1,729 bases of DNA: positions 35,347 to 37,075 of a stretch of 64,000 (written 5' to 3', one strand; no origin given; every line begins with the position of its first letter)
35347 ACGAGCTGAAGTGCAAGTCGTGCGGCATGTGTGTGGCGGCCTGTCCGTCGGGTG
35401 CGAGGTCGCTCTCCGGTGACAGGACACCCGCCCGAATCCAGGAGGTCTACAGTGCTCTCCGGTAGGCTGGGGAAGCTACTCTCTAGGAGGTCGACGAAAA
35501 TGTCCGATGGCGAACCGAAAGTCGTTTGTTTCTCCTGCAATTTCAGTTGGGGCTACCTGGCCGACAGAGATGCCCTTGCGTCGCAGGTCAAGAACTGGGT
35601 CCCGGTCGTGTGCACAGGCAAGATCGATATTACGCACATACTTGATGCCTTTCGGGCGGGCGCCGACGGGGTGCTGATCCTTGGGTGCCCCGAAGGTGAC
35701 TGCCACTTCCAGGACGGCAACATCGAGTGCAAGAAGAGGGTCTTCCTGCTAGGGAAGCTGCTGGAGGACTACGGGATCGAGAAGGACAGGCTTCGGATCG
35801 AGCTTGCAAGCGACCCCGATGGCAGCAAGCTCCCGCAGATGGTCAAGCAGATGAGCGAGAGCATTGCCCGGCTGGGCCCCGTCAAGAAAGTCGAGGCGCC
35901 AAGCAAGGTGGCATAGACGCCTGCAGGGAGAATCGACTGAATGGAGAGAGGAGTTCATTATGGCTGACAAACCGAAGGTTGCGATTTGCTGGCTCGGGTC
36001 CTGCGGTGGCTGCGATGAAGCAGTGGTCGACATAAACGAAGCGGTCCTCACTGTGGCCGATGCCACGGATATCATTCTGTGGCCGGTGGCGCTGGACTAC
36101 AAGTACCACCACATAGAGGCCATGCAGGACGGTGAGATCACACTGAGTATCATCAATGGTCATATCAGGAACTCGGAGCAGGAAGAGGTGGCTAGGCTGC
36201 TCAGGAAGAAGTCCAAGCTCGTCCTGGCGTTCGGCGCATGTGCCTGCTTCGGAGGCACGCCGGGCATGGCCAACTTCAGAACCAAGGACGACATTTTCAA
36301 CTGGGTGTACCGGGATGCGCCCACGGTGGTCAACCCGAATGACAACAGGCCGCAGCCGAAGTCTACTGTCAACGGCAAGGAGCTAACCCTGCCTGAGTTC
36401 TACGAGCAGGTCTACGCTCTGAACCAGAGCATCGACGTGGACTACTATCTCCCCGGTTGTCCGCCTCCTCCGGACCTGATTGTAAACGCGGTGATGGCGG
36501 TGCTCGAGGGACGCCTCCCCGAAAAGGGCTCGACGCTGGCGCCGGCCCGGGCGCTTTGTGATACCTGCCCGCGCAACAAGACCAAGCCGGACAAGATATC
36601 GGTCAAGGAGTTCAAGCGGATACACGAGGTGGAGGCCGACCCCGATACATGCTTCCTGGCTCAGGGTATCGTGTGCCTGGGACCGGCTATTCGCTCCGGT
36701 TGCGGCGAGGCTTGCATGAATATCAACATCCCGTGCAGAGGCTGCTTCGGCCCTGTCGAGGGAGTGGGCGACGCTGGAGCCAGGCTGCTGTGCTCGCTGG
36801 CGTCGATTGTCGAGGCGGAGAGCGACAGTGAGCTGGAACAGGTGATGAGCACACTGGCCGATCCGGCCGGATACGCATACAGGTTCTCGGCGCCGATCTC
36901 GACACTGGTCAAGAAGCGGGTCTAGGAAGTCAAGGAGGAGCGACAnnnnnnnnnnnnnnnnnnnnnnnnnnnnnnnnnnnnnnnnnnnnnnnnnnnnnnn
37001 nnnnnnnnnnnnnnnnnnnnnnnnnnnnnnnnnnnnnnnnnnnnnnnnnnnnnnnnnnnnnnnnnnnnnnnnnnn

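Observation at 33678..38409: Mvh-type [NiFe] hydrogenase whose partner is a GltD/NfnB-like NAD(P)H flavoprotein rather than HdrA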

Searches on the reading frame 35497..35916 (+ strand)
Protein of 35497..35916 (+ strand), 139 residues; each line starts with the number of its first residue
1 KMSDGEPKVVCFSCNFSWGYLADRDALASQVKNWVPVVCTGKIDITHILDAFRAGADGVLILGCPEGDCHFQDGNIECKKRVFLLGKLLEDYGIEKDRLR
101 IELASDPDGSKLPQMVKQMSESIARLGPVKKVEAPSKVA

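Call 3: search_protein_families(library=pfam, proteins=[window:35497-35916:+], max_evalue=0.01)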
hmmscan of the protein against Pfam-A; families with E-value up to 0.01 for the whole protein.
window:35497-35916:+ (139 aa): 1 family
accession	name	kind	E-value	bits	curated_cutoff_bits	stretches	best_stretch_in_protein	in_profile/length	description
PF02662.21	FlpD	-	3.3e-31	108.3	22.3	1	33-127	29-123/123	Methyl-viologen-reducing hydrogenase, delta subunit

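Call 4: search_protein_families(library=ncbifam, proteins=[window:35497-35916:+], max_evalue=0.01)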
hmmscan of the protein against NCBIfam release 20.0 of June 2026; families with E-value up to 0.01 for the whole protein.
window:35497-35916:+ (139 aa): 3 families
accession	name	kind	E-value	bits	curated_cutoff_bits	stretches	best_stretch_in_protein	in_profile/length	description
NF040770.1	hetero_SS_HdrA2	exception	1.7e-25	89.3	1100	1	4-130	645-775/777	CoB-CoM heterodisulfide reductase HdrA2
NF045873.1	F420_non_VhuD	exception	6.6e-24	84.5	215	1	9-129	7-128/132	F420-non-reducing hydrogenase iron-sulfur subunit VhuD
NF041891.1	hdrA_Methbact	equivalog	0.001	17.4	1300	1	37-124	677-759/762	ferredoxin:CoB-CoM heterodisulfide reductase subunit HdrA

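Call 67: search_solved_structures(query=window:35497-35916:+, max_evalue=0.001, show_alignments=3)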
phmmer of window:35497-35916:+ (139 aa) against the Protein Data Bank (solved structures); distinct sequences matched with E-value up to 0.001: 6.
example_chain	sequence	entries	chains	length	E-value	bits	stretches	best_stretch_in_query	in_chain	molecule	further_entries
5odc_D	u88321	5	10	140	1.6e-25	93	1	2-133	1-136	Methyl-viologen reducing hydrogenase subunit D | Methyl-viologen reducing hydrogenase, subunit D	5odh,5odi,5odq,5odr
8rvu_F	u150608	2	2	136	1.2e-23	86.9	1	6-131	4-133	Methyl viologen-reducing hydrogenase, subunit D-related protein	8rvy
7bkb_F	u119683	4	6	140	6.4e-23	84.6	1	4-129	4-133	F420-non-reducing hydrogenase subunit D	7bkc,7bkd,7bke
9sw2_D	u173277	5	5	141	1.2e-22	83.6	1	3-129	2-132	F420-non-reducing hydrogenase iron-sulfur subunit D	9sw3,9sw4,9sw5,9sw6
8rvv_F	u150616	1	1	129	2.6e-22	82.5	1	6-129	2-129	Methyl viologen-reducing hydrogenase, subunit D-related protein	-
9sfi_K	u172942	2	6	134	1e-18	70.9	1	6-128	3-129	F420-non-reducing hydrogenase subunit delta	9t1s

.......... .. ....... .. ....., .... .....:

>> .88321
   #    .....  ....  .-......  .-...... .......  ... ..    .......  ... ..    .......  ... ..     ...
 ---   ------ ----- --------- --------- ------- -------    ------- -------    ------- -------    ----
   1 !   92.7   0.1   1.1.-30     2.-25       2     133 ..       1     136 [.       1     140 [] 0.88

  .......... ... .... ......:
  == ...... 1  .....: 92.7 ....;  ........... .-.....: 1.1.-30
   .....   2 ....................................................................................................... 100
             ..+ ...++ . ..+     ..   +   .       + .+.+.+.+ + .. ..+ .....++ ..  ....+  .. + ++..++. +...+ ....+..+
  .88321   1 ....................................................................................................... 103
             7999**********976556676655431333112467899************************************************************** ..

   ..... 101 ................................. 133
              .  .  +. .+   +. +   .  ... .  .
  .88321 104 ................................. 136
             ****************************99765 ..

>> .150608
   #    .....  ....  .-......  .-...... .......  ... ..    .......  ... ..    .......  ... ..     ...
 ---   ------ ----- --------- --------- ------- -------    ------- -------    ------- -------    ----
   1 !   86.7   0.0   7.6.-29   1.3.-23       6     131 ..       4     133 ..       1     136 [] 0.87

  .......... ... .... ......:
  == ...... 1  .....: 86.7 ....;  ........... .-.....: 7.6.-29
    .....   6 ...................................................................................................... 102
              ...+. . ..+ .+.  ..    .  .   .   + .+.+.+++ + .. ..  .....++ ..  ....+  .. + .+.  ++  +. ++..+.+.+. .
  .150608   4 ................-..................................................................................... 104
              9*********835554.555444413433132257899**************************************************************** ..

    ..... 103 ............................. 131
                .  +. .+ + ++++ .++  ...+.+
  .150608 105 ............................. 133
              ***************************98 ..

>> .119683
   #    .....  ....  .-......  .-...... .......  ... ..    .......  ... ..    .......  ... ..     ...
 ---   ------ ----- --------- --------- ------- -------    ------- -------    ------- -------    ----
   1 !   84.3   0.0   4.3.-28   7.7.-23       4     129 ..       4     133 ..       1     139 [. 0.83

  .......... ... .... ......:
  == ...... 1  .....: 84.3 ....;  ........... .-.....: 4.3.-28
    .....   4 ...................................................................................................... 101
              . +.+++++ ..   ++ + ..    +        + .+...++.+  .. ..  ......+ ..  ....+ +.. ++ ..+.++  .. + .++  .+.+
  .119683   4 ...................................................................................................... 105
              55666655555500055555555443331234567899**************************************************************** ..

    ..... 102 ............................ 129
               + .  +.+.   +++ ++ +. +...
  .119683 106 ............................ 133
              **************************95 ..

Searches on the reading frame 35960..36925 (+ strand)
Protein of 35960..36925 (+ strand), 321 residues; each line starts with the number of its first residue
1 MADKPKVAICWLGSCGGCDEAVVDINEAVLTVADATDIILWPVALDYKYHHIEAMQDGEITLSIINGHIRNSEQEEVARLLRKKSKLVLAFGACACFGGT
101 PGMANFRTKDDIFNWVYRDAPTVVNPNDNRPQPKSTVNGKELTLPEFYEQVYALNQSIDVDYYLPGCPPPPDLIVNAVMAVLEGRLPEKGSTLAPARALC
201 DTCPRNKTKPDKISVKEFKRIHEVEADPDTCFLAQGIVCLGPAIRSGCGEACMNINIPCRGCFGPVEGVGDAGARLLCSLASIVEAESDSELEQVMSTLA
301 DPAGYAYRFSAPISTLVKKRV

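Call 3: search_protein_families(library=pfam, proteins=[window:35960-36925:+], max_evalue=0.01)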
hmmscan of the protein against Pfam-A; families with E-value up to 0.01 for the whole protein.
window:35960-36925:+ (321 aa): 1 family
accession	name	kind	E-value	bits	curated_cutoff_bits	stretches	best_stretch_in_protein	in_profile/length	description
PF01058.29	Oxidored_q6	-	7.3e-23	81.1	27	1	15-180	1-127/128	NADH ubiquinone oxidoreductase, 20 Kd subunit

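Call 4: search_protein_families(library=ncbifam, proteins=[window:35960-36925:+], max_evalue=0.01)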
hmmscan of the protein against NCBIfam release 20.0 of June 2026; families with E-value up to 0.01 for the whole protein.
window:35960-36925:+ (321 aa): 16 families
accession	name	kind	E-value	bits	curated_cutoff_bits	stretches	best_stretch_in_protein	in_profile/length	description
NF045875.1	F420_non_VhuG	exception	2.5e-60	204.1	450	1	1-319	1-284/286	F420-non-reducing hydrogenase subunit VhuG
NF040836.1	sulfhyd_HydD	equivalog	5.5e-19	68.4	500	2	3-132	4-126/261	NADPH-dependent hydrogenase/sulfhydrogenase 1 subunit delta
TIGR03294.1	FrhG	equivalog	2.9e-14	53.4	245.5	2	148-199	107-154/228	coenzyme F420 hydrogenase subunit gamma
NF040831.1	sulfhyd_ShyD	equivalog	4.6e-14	52.6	460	2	6-131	2-119/240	NAD(P)-dependent hydrogenase/sulfhydrogenase 2 subunit delta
NF005012.1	PRK06411.1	subfamily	7.2e-08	32.1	116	1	147-181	120-154/166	NADH-quinone oxidoreductase subunit NuoB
TIGR01957.1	nuoB_fam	subfamily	7.3e-07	29.2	142.7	1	147-181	104-138/145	NADH-quinone oxidoreductase subunit B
NF011395.0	PRK14820.1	equivalog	4e-06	26.7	263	1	148-182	120-154/180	NADH-quinone oxidoreductase subunit B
NF045520.1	H2_NiFeSe_small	exception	1.2e-05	24.8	470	0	70-109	129-168/314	NiFeSe hydrogenase small subunit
NF011394.0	PRK14819.1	equivalog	1.3e-05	24.9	312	1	148-181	119-152/264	NADH-quinone oxidoreductase subunit B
NF011392.0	PRK14817.1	equivalog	1.6e-05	24.6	271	1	148-181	123-156/182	NADH-quinone oxidoreductase subunit B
NF011390.0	PRK14815.1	equivalog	3e-05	23.4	281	1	148-182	120-154/183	NADH dehydrogenase subunit B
NF011388.0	PRK14813.1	equivalog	0.00017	21.6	294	1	148-183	116-151/189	NADH dehydrogenase subunit B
NF011391.0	PRK14816.1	equivalog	0.00023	20.8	283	1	148-180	140-172/196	NADH-quinone oxidoreductase subunit B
NF009808.0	PRK13292.1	equivalog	0.00055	17.9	1156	1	147-182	111-146/791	NADH-quinone oxidoreductase subunit B/C/D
NF011393.0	PRK14818.1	equivalog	0.0008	19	255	1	152-184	122-154/173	NADH dehydrogenase subunit B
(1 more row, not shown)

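Call 68: search_solved_structures(query=window:35960-36925:+, max_evalue=1e-10, show_alignments=2)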
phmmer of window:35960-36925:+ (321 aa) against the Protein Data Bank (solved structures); distinct sequences matched with E-value up to 1e-10: 10.
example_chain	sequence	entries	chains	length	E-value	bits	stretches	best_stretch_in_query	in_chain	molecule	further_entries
5odc_E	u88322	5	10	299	1.7e-63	217.9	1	6-314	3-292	Methyl-viologen reducing hydrogenase subunit G | Methyl-viologen reducing hydrogenase, subunit G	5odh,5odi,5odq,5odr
9sw2_E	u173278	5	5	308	8.2e-60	205.8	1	1-316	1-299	F420-non-reducing hydrogenase subunit G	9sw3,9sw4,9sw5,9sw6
9sfi_I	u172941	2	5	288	1e-51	179.2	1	1-287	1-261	F420-non-reducing hydrogenase small subunit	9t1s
7t2r_E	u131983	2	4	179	9.8e-23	83.9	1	4-191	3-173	NiFe hydrogenase small subunit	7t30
5xf9_C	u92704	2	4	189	1.6e-17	66.8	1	4-187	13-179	NAD-reducing hydrogenase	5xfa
9e1j_A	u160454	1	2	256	2.5e-13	53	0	6-132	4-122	Sulfhydrogenase 1 subunit delta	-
9nez_A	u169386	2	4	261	2.9e-13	52.8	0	5-132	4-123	Sulfhydrogenase 1 subunit delta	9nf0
9e15_A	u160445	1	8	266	3.9e-13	52.4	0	5-132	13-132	Sulfhydrogenase 1 subunit delta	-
6qii_G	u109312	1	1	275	6.3e-13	51.7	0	3-100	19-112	Coenzyme F420 hydrogenase subunit gamma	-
6qgr_G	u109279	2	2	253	6.9e-13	51.6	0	4-100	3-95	Coenzyme F420 hydrogenase subunit gamma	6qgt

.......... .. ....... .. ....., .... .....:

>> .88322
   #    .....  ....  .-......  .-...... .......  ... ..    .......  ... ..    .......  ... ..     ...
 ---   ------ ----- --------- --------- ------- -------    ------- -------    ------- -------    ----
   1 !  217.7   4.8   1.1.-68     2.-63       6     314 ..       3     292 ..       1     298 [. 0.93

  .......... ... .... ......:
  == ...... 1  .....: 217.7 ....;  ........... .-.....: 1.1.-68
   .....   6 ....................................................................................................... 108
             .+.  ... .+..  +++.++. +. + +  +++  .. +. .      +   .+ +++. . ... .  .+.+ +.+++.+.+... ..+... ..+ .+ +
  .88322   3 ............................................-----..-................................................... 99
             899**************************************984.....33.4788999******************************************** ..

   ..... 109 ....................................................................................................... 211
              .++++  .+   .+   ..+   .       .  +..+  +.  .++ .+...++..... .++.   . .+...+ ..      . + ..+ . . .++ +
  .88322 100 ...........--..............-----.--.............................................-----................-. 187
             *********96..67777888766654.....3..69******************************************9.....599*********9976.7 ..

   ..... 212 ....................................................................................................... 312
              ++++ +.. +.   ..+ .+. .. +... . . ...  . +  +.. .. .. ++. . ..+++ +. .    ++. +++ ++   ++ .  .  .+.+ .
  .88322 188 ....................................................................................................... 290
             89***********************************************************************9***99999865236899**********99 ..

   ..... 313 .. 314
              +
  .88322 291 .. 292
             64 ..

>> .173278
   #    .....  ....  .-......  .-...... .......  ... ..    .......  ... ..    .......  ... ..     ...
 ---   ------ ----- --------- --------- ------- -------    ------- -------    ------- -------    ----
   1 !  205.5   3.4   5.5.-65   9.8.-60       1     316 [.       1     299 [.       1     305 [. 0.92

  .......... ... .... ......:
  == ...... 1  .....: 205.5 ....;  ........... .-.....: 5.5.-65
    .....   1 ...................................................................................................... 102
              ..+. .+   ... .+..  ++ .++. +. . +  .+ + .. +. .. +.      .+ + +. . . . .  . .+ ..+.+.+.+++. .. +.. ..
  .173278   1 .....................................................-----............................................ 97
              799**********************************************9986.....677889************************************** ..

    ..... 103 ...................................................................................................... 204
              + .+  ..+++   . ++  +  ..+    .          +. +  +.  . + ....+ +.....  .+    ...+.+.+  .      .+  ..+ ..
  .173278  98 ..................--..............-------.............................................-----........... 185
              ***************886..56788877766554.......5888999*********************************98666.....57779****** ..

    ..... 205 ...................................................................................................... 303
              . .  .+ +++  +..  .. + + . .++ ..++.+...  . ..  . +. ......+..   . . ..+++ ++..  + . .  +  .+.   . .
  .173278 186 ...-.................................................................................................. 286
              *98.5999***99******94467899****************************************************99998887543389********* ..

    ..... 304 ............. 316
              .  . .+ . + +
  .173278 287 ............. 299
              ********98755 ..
